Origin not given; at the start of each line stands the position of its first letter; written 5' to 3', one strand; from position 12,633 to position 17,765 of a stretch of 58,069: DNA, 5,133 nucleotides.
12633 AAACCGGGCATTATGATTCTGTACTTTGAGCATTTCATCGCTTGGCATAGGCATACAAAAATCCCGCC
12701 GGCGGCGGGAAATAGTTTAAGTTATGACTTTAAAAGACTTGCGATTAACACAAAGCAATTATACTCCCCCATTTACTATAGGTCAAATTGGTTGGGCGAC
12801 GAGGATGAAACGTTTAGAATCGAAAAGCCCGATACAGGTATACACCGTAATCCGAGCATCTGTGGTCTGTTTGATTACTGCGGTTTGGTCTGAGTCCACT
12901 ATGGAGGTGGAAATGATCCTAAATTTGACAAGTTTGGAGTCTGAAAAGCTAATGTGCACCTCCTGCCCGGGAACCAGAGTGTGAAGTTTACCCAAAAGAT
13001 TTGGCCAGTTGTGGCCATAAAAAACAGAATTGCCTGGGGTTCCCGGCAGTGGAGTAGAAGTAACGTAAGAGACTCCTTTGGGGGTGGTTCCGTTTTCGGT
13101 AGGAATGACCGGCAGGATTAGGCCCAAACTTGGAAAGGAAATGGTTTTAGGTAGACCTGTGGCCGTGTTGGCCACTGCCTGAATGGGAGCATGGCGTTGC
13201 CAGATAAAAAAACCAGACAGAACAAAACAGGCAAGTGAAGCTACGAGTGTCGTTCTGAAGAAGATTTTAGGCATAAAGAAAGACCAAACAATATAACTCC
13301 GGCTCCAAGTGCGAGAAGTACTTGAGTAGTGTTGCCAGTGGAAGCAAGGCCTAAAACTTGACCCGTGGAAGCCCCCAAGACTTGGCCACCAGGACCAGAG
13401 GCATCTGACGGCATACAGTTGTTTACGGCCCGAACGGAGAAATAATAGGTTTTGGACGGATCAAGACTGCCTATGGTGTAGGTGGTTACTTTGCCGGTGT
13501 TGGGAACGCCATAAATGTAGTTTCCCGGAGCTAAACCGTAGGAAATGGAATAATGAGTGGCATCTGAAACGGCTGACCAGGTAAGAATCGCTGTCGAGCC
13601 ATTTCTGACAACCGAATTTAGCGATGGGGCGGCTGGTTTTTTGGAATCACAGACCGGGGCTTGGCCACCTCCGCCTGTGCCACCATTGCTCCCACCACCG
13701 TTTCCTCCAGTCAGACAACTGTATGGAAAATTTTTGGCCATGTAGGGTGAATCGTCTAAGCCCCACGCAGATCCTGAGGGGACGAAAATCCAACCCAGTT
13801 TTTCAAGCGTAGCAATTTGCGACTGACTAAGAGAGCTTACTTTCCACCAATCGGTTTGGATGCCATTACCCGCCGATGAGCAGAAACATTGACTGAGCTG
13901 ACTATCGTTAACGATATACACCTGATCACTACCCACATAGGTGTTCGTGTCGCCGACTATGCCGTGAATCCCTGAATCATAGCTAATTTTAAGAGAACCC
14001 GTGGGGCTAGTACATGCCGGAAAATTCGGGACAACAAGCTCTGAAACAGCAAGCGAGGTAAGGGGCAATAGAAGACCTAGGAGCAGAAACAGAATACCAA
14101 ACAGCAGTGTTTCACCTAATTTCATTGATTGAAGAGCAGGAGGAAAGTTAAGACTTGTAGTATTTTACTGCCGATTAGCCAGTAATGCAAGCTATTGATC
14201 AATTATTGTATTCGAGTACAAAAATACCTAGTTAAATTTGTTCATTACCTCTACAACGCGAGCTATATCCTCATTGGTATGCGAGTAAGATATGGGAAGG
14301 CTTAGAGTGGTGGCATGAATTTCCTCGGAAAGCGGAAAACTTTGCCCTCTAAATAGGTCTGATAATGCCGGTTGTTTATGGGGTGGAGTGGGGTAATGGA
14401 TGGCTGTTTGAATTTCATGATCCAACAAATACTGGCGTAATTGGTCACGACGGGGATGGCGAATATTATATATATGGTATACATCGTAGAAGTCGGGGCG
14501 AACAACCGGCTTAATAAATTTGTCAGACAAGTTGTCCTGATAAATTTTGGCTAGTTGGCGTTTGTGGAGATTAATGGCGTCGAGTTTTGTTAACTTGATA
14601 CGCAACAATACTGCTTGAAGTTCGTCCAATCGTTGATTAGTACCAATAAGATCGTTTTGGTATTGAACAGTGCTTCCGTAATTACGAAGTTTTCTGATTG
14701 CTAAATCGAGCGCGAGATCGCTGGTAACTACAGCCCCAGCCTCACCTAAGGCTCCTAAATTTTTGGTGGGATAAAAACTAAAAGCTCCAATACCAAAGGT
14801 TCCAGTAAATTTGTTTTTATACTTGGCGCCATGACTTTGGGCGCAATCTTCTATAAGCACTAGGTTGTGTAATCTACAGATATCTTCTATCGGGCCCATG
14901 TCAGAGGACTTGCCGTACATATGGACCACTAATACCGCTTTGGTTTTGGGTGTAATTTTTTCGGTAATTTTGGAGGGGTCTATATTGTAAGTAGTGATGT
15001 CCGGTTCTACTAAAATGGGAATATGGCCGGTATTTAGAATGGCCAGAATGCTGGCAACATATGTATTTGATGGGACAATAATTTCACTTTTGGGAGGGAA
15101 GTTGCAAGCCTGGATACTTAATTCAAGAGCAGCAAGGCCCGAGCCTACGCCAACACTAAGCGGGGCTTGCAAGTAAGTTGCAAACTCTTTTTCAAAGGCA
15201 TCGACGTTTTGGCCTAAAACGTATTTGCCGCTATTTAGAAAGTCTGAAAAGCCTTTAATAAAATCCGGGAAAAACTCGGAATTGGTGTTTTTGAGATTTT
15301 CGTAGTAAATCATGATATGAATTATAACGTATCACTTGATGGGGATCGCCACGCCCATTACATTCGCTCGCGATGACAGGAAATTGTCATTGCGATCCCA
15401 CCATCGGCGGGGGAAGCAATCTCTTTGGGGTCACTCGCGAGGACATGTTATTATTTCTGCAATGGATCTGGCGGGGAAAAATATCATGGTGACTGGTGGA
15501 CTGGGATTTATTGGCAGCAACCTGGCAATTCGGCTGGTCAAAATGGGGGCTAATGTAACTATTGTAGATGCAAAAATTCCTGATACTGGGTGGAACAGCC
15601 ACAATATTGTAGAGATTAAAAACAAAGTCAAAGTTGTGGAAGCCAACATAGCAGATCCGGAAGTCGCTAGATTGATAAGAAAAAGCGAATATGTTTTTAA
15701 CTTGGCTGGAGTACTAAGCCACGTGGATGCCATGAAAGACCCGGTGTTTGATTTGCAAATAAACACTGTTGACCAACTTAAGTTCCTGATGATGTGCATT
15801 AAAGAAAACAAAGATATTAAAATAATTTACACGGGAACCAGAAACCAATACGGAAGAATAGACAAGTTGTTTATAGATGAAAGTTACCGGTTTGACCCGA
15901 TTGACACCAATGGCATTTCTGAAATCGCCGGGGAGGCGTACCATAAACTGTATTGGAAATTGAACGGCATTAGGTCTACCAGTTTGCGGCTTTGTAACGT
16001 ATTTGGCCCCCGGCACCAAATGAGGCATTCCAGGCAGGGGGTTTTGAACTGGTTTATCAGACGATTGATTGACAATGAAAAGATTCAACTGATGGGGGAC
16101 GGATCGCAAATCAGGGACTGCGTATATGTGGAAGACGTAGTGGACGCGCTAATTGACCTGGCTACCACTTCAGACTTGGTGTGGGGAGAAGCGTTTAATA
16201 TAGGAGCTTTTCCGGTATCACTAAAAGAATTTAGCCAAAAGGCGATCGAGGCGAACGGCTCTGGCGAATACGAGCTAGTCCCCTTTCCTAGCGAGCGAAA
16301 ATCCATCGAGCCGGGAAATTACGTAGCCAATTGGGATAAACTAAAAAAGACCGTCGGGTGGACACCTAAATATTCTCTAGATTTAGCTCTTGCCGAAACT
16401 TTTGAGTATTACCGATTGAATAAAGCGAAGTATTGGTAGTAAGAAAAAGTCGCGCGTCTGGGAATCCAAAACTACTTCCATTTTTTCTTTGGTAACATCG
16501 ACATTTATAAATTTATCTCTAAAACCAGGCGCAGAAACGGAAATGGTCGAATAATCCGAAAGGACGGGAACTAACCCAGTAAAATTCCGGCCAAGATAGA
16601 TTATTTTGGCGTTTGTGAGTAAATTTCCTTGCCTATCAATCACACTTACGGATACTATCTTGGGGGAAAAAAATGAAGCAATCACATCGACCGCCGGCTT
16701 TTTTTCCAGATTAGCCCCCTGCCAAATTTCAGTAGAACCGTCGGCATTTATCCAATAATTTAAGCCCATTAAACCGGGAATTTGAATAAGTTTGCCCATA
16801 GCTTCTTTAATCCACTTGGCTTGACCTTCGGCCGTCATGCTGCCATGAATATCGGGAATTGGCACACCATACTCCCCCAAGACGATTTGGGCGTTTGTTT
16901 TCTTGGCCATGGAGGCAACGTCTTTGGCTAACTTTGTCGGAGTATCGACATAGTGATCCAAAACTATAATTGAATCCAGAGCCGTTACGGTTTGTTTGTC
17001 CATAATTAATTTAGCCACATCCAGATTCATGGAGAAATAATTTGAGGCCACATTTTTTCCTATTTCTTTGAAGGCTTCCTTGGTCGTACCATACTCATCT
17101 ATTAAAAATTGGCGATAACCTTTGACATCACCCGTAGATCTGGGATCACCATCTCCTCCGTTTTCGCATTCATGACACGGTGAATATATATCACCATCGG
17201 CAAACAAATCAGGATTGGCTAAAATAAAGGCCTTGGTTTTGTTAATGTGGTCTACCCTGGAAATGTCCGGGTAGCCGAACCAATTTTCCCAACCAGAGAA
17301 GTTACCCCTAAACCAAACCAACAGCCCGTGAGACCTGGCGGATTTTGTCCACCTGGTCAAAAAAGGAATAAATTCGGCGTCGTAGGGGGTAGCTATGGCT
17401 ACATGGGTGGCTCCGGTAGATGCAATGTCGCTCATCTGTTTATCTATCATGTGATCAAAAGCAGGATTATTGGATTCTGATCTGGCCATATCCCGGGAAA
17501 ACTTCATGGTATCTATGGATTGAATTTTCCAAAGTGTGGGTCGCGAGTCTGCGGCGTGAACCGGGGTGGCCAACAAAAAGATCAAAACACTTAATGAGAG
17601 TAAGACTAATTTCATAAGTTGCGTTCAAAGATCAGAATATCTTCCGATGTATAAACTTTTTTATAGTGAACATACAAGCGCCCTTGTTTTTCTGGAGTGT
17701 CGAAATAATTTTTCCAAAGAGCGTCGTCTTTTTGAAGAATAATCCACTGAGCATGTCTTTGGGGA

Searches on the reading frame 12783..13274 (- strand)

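Call 59: search_protein_families(library=pfam, proteins=[window:12783-13274:-], max_evalue=1)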
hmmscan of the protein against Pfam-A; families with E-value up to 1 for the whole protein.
window:12783-13274:- (163 aa): 3 families
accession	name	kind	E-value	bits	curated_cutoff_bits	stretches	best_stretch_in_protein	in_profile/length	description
PF04203.18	Sortase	-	6.7e-17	61.8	26.6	1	46-162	2-124/125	Sortase domain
PF02933.23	CDC48_2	-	0.0014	18.7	22.4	1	98-139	17-54/64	Cell division protein 48 (CDC48), domain 2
PF13061.11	DUF3923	-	0.18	12.3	25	1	4-39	2-37/65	Protein of unknown function (DUF3923)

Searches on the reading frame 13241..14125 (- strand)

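Call 54: search_protein_families(library=ncbifam, proteins=[window:13241-14125:-], max_evalue=0.01)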
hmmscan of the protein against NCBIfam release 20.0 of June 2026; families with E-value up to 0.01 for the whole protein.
window:13241-14125:- (294 aa): 1 family
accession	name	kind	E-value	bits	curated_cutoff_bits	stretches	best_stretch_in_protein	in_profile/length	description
NF005839.0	PRK07756.1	equivalog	0.0039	17.4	163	1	11-55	13-52/122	NADH-quinone oxidoreductase subunit A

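Call 59: search_protein_families(library=pfam, proteins=[window:13241-14125:-], max_evalue=1)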
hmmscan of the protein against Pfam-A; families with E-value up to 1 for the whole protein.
window:13241-14125:- (294 aa): 7 families
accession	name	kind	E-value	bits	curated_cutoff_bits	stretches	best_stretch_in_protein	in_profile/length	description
PF00041.27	fn3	-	2.3e-08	34.5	25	1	167-241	3-79/84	Fibronectin type III domain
PF16656.11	Pur_ac_phosph_N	-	0.00029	21.8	30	1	175-236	11-83/93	Purple acid Phosphatase, N-terminal domain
PF10179.15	NDNF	-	0.0038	17.7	27.3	1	210-236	85-111/127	Neuron-derived neurotrophic factor, first Fn(III) domain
PF19081.6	Ig_7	-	0.033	14.9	27.3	1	164-240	1-73/84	Ig-like domain CHU_C associated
PF25814.1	fn3_SORL1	-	0.057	13.9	27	1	163-235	2-73/90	SORL1-like, fn3 domain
PF24489.1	Ig_J_second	-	0.13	12.7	27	1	210-237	52-81/105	Tip attachment protein J second Ig-like domain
PF25059.1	FN3_DSCAM-DSCAML_C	-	0.21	12.4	39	1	190-237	21-68/89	DSCAM/DSCAML C-terminal Fn3-like domain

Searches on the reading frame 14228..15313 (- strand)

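Call 54: search_protein_families(library=ncbifam, proteins=[window:14228-15313:-], max_evalue=0.01)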
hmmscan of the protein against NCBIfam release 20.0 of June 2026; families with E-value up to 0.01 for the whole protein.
window:14228-15313:- (361 aa): 16 families
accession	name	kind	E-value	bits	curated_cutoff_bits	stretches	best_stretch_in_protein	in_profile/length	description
TIGR03588.1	PseC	equivalog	1.1e-53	182.6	423.5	1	23-359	18-378/380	UDP-4-amino-4,6-dideoxy-N-acetyl-beta-L-altrosamine transaminase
NF008687.0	PRK11706.1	equivalog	9.6e-48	162.8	375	1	57-360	53-373/375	dTDP-4-amino-4,6-dideoxygalactose transaminase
NF008658.2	PRK11658.1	equivalog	4.1e-47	160.6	631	1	19-359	17-375/379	UDP-4-amino-4-deoxy-L-arabinose aminotransferase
TIGR04181.1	NHT_00031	hypoth_equivalog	4.3e-44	150.8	420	1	33-342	28-359/359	LegC family aminotransferase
NF011936.0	PRK15407.1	equivalog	1.5e-37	129.3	423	1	32-214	62-252/440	lipopolysaccharide biosynthesis protein RfbH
TIGR04427.1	PLP_DesI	equivalog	4.5e-36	124.8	650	1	37-357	54-379/390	dTDP-4-dehydro-6-deoxyglucose aminotransferase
TIGR02379.1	ECA_wecE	subfamily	2.1e-35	122.2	434.85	1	56-359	52-373/376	dTDP-4-amino-4,6-dideoxy-D-glucose transaminase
NF005816.0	PRK07682.1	equivalog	9.8e-06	24.4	620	1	27-156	65-202/390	aminotransferase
NF004621.0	PRK05957.1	equivalog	1.1e-05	24.4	498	1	54-158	94-201/389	pyridoxal phosphate-dependent aminotransferase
NF004770.0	PRK06108.1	subfamily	0.00023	20.1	422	1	49-129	95-176/396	pyridoxal phosphate-dependent aminotransferase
TIGR01977.1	am_tr_V_EF2568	hypoth_equivalog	0.00036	19.7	377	1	97-163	111-180/376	cysteine desulfurase family protein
NF041364.1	GntC_guanitoxin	equivalog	0.00039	19.4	415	1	53-131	62-142/356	guanitoxin biosynthesis PLP-dependent (S)-gamma-hydroxy-L-arginine cyclodehydratase GntC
NF005305.0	PRK06836.1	equivalog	0.00044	19.6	376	1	54-130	103-177/396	pyridoxal phosphate-dependent aminotransferase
TIGR03301.1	PhnW-AepZ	equivalog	0.0019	17.6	360.8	1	56-163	56-168/355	2-aminoethylphosphonate aminotransferase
NF006569.0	PRK09082.1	subfamily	0.0027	16.8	420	1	49-152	89-192/386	methionine aminotransferase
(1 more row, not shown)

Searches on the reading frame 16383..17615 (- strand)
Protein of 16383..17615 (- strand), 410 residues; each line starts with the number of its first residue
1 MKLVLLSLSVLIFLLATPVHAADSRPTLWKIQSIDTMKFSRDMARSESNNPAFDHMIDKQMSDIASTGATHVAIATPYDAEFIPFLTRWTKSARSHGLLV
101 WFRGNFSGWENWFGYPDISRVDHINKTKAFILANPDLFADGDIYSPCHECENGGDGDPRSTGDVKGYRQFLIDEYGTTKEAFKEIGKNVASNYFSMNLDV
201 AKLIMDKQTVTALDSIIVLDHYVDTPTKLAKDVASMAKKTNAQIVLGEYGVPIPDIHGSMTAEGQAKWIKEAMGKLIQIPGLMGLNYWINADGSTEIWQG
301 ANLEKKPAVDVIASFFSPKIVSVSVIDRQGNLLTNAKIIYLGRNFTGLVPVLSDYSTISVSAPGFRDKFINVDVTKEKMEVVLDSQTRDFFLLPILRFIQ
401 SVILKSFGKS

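Call 11: search_protein_families(library=pfam, proteins=[window:16383-17615:-], max_evalue=0.001)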
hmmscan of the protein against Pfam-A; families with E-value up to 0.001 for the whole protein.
window:16383-17615:- (410 aa): 0 families

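Call 54: search_protein_families(library=ncbifam, proteins=[window:16383-17615:-], max_evalue=0.01)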
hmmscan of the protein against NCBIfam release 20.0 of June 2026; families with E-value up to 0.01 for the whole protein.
window:16383-17615:- (410 aa): 0 families

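Call 59: search_protein_families(library=pfam, proteins=[window:16383-17615:-], max_evalue=1)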
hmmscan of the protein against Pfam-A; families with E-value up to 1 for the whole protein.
window:16383-17615:- (410 aa): 0 families

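Call 62: search_solved_structures(query=window:16383-17615:-, max_evalue=10)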
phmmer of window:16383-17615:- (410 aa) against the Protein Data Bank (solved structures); distinct sequences matched with E-value up to 10: 4.
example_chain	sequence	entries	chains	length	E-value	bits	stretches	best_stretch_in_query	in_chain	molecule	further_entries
6ti1_A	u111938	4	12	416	0.56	12.4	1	295-372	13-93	Serine hydroxymethyltransferase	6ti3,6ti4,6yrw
6tgh_A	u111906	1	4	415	0.72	12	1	295-372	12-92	Serine hydroxymethyltransferase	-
5xrw_C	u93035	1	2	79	0.76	11.9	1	200-257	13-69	FliY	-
4wxb_A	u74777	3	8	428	1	11.5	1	295-372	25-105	Serine hydroxymethyltransferase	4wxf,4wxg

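Call 67: search_solved_structures(query=A5, max_evalue=10)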
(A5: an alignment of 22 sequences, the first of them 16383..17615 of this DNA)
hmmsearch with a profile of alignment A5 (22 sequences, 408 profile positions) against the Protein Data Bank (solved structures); distinct sequences matched with E-value up to 10: 5.
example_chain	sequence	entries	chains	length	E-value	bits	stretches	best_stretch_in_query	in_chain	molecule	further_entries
5xrw_C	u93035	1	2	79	0.024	16.7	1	201-259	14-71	FliY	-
6ncy_A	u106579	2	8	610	0.24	13.4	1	240-317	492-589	Beta-glucuronidase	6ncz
2vg2_A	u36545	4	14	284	1.2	11.1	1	273-303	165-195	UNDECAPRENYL PYROPHOSPHATE SYNTHETASE | Decaprenyl diphosphate synthase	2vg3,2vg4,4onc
6ime_A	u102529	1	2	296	1.3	11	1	273-303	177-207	Decaprenyl diphosphate synthase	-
6hif_Y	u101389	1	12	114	2.7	9.9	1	327-379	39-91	hdh assembly factor Kustc1130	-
